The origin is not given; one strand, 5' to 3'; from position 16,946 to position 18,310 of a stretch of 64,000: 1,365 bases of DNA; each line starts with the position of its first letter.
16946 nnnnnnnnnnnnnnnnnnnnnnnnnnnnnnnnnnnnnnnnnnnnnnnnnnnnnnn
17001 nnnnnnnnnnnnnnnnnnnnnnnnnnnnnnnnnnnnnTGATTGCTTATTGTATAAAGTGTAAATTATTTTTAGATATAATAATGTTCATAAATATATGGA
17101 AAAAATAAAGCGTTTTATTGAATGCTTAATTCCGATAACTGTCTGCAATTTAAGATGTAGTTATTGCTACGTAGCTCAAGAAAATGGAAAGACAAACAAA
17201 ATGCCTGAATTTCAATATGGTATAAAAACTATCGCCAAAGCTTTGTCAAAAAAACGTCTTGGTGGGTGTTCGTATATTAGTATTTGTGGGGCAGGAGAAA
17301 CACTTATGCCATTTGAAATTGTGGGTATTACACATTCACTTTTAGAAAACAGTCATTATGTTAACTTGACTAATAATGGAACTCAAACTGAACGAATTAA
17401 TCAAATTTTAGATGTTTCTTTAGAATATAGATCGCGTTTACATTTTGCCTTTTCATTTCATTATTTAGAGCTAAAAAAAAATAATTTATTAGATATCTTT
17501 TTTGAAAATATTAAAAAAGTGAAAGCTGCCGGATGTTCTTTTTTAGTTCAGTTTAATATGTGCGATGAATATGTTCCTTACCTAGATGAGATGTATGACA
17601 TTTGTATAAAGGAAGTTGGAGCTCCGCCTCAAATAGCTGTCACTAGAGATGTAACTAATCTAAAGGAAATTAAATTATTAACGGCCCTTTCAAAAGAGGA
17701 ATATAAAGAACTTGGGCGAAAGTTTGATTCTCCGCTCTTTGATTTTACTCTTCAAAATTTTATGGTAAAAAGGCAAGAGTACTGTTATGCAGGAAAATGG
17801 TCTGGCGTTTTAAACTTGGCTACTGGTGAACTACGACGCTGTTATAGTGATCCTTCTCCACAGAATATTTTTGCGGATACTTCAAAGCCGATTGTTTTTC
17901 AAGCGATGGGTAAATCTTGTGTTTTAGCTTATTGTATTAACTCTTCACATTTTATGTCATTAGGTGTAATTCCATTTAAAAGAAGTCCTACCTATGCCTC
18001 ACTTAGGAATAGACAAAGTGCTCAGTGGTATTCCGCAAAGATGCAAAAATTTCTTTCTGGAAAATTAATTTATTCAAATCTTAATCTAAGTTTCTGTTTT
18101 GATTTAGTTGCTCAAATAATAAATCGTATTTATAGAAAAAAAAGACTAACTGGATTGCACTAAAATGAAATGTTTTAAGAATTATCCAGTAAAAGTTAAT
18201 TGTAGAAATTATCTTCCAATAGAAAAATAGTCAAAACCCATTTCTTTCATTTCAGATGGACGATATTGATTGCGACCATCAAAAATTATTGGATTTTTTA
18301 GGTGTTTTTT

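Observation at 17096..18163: Radical SAM enzyme with a Cys-rich C-terminus between galE and ugd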

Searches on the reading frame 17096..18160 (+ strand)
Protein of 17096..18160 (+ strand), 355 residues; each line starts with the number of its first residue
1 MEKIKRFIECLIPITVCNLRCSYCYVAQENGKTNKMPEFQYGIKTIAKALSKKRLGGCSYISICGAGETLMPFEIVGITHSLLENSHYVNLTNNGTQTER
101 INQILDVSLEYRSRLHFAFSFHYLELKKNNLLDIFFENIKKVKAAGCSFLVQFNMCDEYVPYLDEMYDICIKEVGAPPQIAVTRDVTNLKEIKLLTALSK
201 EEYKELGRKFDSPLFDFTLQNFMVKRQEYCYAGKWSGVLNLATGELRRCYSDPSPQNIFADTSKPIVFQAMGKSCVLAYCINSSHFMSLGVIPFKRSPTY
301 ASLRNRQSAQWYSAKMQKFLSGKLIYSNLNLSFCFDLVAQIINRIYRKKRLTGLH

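Call 3: search_protein_families(library=pfam, proteins=[window:17096-18160:+], max_evalue=1)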
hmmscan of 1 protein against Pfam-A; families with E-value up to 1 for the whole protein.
window:17096-18160:+ (355 aa): 1 family
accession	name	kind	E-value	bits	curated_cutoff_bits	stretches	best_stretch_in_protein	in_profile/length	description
PF04055.27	Radical_SAM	-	1.2e-06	29.2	29.5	1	12-148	2-142/166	Radical SAM superfamily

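Call 4: search_protein_families(library=ncbifam, proteins=[window:17096-18160:+], max_evalue=1)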
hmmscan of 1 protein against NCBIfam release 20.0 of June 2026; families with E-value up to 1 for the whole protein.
window:17096-18160:+ (355 aa): 29 families (the best 25 are shown)
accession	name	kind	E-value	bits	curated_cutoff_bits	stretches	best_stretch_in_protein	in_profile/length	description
NF038073.1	rSAM_STM4011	subfamily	4.6e-07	29.4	200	1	14-280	9-251/278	STM4011 family radical SAM protein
TIGR02495.1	NrdG2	equivalog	3.4e-06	26.5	131.15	1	10-109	19-113/193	anaerobic ribonucleoside-triphosphate reductase activating protein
TIGR03470.1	HpnH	equivalog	5.1e-05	22.4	225.05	1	8-157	29-173/318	adenosyl-hopene transferase HpnH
TIGR04317.1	W_rSAM_matur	equivalog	5.5e-05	22.5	380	1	15-103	12-97/349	tungsten cofactor oxidoreductase radical SAM maturase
NF001199.0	PRK00164.2-1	equivalog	0.00017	20.9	231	1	15-106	19-107/308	GTP 3',8-cyclase MoaA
TIGR04051.1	rSAM_NirJ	equivalog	0.00025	20.1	515.45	1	15-112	10-104/354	heme d1 biosynthesis radical SAM protein NirJ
NF041300.1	rSAM_mat_DarW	exception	0.00029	19.8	650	1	7-61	41-93/415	radical SAM/SPASM peptide maturase DarW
TIGR02668.1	moaA_archaeal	equivalog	0.00045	19.3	325.25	1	16-148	19-149/303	GTP 3',8-cyclase MoaA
TIGR02666.1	moaA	equivalog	0.00064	18.8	284.05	1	16-103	19-108/336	GTP 3',8-cyclase MoaA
NF038283.1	viperin_w_prok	equivalog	0.0012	18.1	180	1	15-97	10-94/281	viperin family antiviral radical SAM protein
TIGR03963.1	rSAM_QueE_Clost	equivalog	0.0014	18.4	260.1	1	11-98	23-105/219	putative 7-carboxy-7-deazaguanine synthase QueE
NF041718.1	rSAM_phane_AMC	equivalog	0.0032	16.5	425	1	11-37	10-35/362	cyclophane-forming radical SAM peptide maturase AmcB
TIGR04334.1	rSAM_Clo7bot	equivalog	0.0032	16.2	600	1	93-252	178-352/440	radical SAM/SPASM domain Clo7bot peptide maturase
NF045702.1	rSAM_GDGT_ether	equivalog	0.0035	16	450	1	16-100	95-178/486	tetraether lipid synthase Tes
NF047865.1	rSAM_PapB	equivalog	0.0087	15.3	340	1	15-36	11-33/330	PapB family radical SAM/SPASM ranthipeptide maturase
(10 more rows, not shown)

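Call 8: find_homologous_proteins(query=window:17096-18160:+, max_evalue=0.001)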
Query window:17096-18160:+ (355 aa): 1063 proteins with E <= 0.001 among 2652 candidates; the best 120 are listed.
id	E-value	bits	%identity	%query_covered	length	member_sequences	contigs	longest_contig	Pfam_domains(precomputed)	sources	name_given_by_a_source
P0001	3.2e-240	814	100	100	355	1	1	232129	PF04055.28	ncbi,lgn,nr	ncbi:MAG: radical SAM protein [Candidatus Shapirobacteria bacterium]|nr:radical SAM protein [Candida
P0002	3.7e-168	577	72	98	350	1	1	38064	PF04055.28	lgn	-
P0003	6.7e-167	573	69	98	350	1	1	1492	PF04055.28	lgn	-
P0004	2.5e-164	565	69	96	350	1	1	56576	PF04055.28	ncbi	ncbi:MAG: radical SAM protein [bacterium]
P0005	3.9e-164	564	67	98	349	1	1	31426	PF04055.28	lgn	-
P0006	1.7e-162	559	69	99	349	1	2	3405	PF04055.28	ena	-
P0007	2.0e-161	555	67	99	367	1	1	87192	PF04055.28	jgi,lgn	-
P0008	4.7e-160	551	69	97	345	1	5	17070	PF04055.28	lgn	-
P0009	5.2e-159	547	68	97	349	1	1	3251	PF04055.28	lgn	-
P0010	4.7e-155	534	69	93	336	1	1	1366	PF04055.28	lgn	-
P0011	2.0e-151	522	74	83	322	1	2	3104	PF04055.28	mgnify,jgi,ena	mgnify:CR=1 FL=1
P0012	2.5e-146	505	71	84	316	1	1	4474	-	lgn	-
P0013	2.2e-138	479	59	97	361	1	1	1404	PF04055.28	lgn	-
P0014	3.2e-131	456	60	92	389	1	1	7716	PF04055.28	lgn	-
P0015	9.1e-131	454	57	99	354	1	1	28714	PF04055.28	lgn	-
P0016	2.1e-130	453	59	92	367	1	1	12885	PF04055.28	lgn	-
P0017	5.5e-130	452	61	92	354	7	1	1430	PF04055.28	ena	-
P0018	1.7e-129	450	58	93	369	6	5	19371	PF04055.28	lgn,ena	-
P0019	7.7e-129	448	60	92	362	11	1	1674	PF04055.28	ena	-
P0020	2.0e-128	447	55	99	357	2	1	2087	PF04055.28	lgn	-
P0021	2.2e-128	446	56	99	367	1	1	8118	PF04055.28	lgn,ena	-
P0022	3.5e-128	446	60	92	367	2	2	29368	PF04055.28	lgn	-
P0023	4.2e-128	446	58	94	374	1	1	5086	PF04055.28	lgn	-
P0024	5.5e-128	445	56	97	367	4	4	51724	PF04055.28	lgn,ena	-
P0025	9.3e-128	444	55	97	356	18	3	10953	PF04055.28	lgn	-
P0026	1.1e-127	444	55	99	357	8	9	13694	PF04055.28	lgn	-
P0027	1.5e-127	444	58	92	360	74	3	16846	PF04055.28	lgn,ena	-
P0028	2.9e-127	443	58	92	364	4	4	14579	PF04055.28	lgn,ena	-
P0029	5.3e-127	442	57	92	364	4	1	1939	PF04055.28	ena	-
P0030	5.4e-127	442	57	92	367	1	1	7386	PF04055.28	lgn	-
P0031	7.3e-127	441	56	92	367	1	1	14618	PF04055.28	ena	-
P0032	7.3e-127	441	58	92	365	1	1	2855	PF04055.28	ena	-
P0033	8.6e-127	441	55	99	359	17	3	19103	PF04055.28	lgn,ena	-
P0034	1.5e-126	440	57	92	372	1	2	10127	PF04055.28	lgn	-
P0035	1.6e-126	440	55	98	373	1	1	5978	PF04055.28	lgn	-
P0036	2.8e-126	439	58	92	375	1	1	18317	PF04055.28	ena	-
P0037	3.0e-126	439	57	96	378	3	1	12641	PF04055.28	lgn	-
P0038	3.4e-126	439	56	93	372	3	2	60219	PF04055.28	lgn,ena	-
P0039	4.7e-126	439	55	97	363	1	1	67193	PF04055.28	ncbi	-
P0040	7.2e-126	438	55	98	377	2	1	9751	PF04055.28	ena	-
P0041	9.5e-126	438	57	92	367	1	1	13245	PF04055.28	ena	-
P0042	1.0e-125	438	57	92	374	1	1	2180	PF04055.28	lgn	-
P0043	1.1e-125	438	57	94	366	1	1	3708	PF04055.28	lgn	-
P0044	1.3e-125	437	55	97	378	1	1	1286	PF04055.28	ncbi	-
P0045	1.3e-125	437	56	96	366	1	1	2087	PF04055.28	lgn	-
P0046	1.4e-125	437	57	92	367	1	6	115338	PF04055.28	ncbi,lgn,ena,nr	ncbi:MAG: radical SAM protein [Clostridia bacterium]|nr:radical SAM protein [Clostridia bacterium]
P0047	1.5e-125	437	55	92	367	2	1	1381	PF04055.28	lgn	-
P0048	3.5e-125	436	54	96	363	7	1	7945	PF04055.28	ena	-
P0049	3.8e-125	436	56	92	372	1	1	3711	PF04055.28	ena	-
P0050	5.8e-125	435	59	92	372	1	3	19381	PF04055.28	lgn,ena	-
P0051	5.9e-125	435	57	93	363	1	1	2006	PF04055.28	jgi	jgi:molybdenum cofactor biosynthesis enzyme MoaA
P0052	7.6e-125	435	58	96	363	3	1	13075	PF04055.28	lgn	-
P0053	8.9e-125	435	56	94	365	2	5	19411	PF04055.28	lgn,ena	-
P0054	9.2e-125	435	56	97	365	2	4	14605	PF04055.28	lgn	-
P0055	1.0e-124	434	58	92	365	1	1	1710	PF04055.28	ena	-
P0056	2.6e-124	433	54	99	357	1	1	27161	PF04055.28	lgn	-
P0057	2.9e-124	433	57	94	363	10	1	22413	PF04055.28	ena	-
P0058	3.8e-124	433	57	93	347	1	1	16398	PF04055.28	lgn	-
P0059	5.6e-124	432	59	92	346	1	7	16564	PF04055.28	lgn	-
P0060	7.3e-124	432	57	93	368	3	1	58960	PF04055.28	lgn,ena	-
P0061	8.0e-124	431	56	95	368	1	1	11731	PF04055.28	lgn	-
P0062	1.2e-123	431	57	92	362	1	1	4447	PF04055.28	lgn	-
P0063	2.2e-123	430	57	92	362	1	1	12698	PF04055.28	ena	-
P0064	2.5e-123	430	57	92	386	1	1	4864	PF04055.28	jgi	-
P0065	3.1e-123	430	55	95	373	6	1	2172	PF04055.28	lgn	-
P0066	3.5e-123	429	57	92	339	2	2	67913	PF04055.28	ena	-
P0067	4.2e-123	429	56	92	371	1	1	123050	PF04055.28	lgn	-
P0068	5.0e-123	429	55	92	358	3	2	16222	PF04055.28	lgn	-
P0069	5.2e-123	429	57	96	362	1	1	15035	PF04055.28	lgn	-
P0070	5.4e-123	429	56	97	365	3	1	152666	PF04055.28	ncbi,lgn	-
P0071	6.0e-123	429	58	92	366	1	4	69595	PF04055.28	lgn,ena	-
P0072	6.6e-123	428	57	92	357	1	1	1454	PF04055.28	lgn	-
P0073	6.8e-123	428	54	97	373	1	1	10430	PF04055.28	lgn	-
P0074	8.0e-123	428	56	93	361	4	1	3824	PF04055.28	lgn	-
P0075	8.1e-123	428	58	92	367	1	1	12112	PF04055.28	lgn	-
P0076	8.1e-123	428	56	92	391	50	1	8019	PF04055.28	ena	-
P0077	8.3e-123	428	58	92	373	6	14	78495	PF04055.28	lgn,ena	-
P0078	8.3e-123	428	57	92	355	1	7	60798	PF04055.28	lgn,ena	-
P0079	1.1e-122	428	58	93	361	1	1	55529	PF04055.28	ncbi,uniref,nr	ncbi:radical SAM protein [Gaoshiqia sediminis]|uniref:Radical SAM protein n=1 Tax=Gaoshiqia sedimini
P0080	1.2e-122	428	57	92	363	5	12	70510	PF04055.28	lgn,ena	-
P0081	1.3e-122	428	55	97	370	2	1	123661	PF04055.28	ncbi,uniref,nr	ncbi:radical SAM protein [Clostridium sp. MCC353]|uniref:radical SAM protein n=1 Tax=Clostridium sp.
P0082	1.3e-122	427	57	92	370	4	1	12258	PF04055.28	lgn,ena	-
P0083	1.6e-122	427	56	93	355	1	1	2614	PF04055.28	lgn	-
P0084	1.8e-122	427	57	91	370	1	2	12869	PF04055.28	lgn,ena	-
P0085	1.8e-122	427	55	97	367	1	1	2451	PF04055.28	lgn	-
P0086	1.9e-122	427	57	92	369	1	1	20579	PF04055.28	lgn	-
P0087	3.4e-122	426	57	92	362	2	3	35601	PF04055.28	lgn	-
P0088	3.5e-122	426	59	92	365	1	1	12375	PF04055.28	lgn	-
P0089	3.7e-122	426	54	98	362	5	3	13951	PF04055.28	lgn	-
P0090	4.5e-122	426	58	92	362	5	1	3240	PF04055.28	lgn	-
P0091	4.7e-122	426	55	98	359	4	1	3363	PF04055.28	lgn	-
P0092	4.7e-122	426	54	98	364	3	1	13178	PF04055.28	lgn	-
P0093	5.1e-122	425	56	92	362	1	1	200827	PF04055.28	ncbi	-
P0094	5.8e-122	425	58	92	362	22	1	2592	PF04055.28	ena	-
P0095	6.2e-122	425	54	96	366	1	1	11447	PF04055.28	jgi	jgi:organic radical activating enzyme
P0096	6.6e-122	425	56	93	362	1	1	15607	PF04055.28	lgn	-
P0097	6.7e-122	425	57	93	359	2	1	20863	PF04055.28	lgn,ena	-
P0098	6.8e-122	425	56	94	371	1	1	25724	PF04055.28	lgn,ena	-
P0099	8.9e-122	425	55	92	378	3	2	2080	PF04055.28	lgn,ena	-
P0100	9.9e-122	425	53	99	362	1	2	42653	PF04055.28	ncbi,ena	-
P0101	1.1e-121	424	52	99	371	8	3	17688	PF04055.28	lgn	-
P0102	1.1e-121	424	56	92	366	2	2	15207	PF04055.28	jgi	-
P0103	1.2e-121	424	57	92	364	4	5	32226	PF04055.28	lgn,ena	-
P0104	1.2e-121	424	54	97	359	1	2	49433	PF04055.28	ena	-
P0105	1.3e-121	424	52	98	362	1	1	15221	PF04055.28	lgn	-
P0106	1.4e-121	424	55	98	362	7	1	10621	PF04055.28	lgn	-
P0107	1.4e-121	424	57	97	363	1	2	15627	PF04055.28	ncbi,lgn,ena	-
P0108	1.4e-121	424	57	92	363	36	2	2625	PF04055.28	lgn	-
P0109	1.7e-121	424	58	93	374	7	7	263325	PF04055.28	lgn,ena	-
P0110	1.7e-121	424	57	92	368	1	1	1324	PF04055.28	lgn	-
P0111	1.9e-121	424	60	93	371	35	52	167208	PF04055.28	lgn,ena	-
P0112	2.0e-121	424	56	91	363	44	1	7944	PF04055.28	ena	-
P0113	2.2e-121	423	57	92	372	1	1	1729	PF04055.28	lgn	-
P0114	2.3e-121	423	56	92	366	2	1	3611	PF04055.28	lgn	-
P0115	2.5e-121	423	57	92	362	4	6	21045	PF04055.28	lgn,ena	-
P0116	3.8e-121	423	56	94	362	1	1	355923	PF04055.28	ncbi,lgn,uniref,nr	ncbi:radical SAM protein [Ruminococcus flavefaciens]|uniref:Radical SAM family protein n=1 Tax=Rumin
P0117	5.3e-121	422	55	97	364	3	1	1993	PF04055.28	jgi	-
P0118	6.5e-121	422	54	97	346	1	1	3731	PF04055.28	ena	-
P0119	8.1e-121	422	56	92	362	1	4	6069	PF04055.28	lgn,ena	-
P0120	9.7e-121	421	57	92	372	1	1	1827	PF04055.28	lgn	-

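Call 12: find_encoding_contigs(protein=P0116, flank=10000, max_places=2)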
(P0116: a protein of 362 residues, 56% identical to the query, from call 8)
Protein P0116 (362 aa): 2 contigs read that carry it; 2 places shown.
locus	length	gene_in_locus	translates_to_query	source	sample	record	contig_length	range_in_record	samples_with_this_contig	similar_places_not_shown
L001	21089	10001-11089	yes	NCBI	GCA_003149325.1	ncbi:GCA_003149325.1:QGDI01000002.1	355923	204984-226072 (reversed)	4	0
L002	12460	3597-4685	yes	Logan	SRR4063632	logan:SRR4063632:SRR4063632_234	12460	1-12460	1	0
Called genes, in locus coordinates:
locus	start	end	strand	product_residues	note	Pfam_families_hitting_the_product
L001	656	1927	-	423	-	PF14659:Phage_int_SAM_3, PF22022:Phage_int_M, PF00589:Phage_integrase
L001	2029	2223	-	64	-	-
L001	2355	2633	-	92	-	PF20648:DUF6809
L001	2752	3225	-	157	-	-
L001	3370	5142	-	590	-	-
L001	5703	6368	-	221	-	PF08281:Sigma70_r4_2 (faint), PF04545:Sigma70_r4 (weak)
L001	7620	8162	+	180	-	PF17836:PglD_N, PF25084:LbH_EIF2B (weak), PF25087:GMPPB_C, PF00132:Hexapep (faint)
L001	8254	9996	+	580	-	PF02397:Bac_transf, PF00535:Glycos_transf_2, PF10111:Glyco_tranf_2_2 (weak), PF13641:Glyco_tranf_2_3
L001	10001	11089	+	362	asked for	PF04055:Radical_SAM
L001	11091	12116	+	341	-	PF04230:PS_pyruv_trans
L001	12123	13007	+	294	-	PF02485:Branch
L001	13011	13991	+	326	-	PF20330:DUF6625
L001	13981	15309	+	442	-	PF04932:Wzy_C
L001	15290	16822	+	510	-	PF03023:MurJ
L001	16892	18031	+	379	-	PF13439:Glyco_transf_4 (weak), PF00534:Glycos_transf_1, PF13692:Glyco_trans_1_4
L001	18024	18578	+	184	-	-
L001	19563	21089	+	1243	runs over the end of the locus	PF18884:TSP3_bac (faint)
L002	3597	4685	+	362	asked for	PF04055:Radical_SAM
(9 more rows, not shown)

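Call 13: find_encoding_contigs(protein=P0079, flank=10000, max_places=2)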
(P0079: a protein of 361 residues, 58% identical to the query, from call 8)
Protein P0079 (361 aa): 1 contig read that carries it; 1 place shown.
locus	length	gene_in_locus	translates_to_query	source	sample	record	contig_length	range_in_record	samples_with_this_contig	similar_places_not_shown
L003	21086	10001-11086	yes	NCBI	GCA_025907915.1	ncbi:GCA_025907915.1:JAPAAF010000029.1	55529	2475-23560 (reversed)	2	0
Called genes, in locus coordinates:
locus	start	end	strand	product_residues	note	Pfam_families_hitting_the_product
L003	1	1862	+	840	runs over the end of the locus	PF13620:CarboxypepD_reg, PF13715:CarbopepD_reg_2, PF18939:DUF5686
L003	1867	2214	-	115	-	PF18962:Por_Secre_tail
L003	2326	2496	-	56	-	PF00037:Fer4, PF13237:Fer4_10, PF14697:Fer4_21, PF12838:Fer4_7, PF13187:Fer4_9, PF13484:Fer4_16 (weak), PF00037:Fer4, PF12837:Fer4_6, +6 more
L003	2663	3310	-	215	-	PF00730:HhH-GPD, PF00633:HHH, PF10576:EndIII_4Fe-2S (faint)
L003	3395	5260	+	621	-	PF00005:ABC_tran, PF02463:SMC_N (faint), PF01926:MMR_HSR1 (faint), PF13304:AAA_21 (faint), PF12848:ABC_tran_Xtn, PF00005:ABC_tran, PF16326:ABC_tran_CTD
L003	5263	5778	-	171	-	-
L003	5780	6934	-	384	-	-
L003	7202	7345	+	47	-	-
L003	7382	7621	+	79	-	-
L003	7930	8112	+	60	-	-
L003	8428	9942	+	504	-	PF01554:MatE (faint), PF01943:Polysacc_synt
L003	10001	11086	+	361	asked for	PF04055:Radical_SAM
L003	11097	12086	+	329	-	PF04230:PS_pyruv_trans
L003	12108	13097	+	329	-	PF00535:Glycos_transf_2, PF10111:Glyco_tranf_2_2, PF13641:Glyco_tranf_2_3 (weak)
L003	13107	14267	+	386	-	PF03071:GNT-I (faint)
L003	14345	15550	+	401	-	PF04932:Wzy_C (weak)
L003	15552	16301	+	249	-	PF00535:Glycos_transf_2, PF10111:Glyco_tranf_2_2, PF13641:Glyco_tranf_2_3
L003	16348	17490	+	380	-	PF00534:Glycos_transf_1, PF13692:Glyco_trans_1_4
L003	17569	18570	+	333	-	PF01522:Polysacc_deac_1 (weak)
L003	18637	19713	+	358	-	PF09314:DUF1972, PF00534:Glycos_transf_1, PF13692:Glyco_trans_1_4 (weak)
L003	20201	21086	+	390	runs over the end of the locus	PF13173:AAA_14, PF13635:DUF4143 (weak)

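Call 14: find_encoding_contigs(protein=P0002, flank=10000, max_places=2)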
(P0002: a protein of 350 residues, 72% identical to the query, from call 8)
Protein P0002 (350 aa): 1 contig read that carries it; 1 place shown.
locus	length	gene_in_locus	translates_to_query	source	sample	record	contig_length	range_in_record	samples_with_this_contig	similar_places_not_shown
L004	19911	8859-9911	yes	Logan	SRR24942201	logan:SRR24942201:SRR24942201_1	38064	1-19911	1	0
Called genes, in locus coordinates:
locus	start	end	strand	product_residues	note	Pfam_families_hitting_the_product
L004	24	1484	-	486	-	PF09852:DUF2079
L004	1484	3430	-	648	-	PF26626:DUF8201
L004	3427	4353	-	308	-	PF01209:Ubie_methyltran (weak), PF13489:Methyltransf_23 (weak), PF05175:MTS, PF13847:Methyltransf_31, PF08241:Methyltransf_11, PF08242:Methyltransf_12, PF13649:Methyltransf_25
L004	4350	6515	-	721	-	PF00534:Glycos_transf_1, PF13692:Glyco_trans_1_4, PF13524:Glyco_trans_1_2 (faint), PF00535:Glycos_transf_2, PF10111:Glyco_tranf_2_2, PF13641:Glyco_tranf_2_3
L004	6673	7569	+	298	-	-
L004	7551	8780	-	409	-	PF04230:PS_pyruv_trans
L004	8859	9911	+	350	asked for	PF04055:Radical_SAM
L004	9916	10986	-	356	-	PF02350:Epimerase_2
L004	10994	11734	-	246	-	PF00005:ABC_tran, PF13304:AAA_21 (faint)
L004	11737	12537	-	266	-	PF01061:ABC2_membrane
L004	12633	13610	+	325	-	PF01933:CofD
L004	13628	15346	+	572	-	PF13431:TPR_17 (faint), PF00515:TPR_1 (faint), PF07719:TPR_2 (faint), PF13174:TPR_6 (faint), PF13181:TPR_8 (faint), PF13432:TPR_16 (faint), PF14559:TPR_19 (faint)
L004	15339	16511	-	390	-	PF13439:Glyco_transf_4, PF00534:Glycos_transf_1, PF13692:Glyco_trans_1_4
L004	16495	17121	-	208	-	PF25087:GMPPB_C (faint), PF00132:Hexapep, PF14602:Hexapep_2 (weak)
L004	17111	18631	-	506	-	PF02310:B12-binding, PF04055:Radical_SAM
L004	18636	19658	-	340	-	PF04055:Radical_SAM, PF13186:SPASM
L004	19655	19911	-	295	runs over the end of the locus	PF03141:Methyltransf_29 (faint), PF01209:Ubie_methyltran, PF13489:Methyltransf_23, PF13847:Methyltransf_31, PF08241:Methyltransf_11, PF08242:Methyltransf_12, PF13649:Methyltransf_25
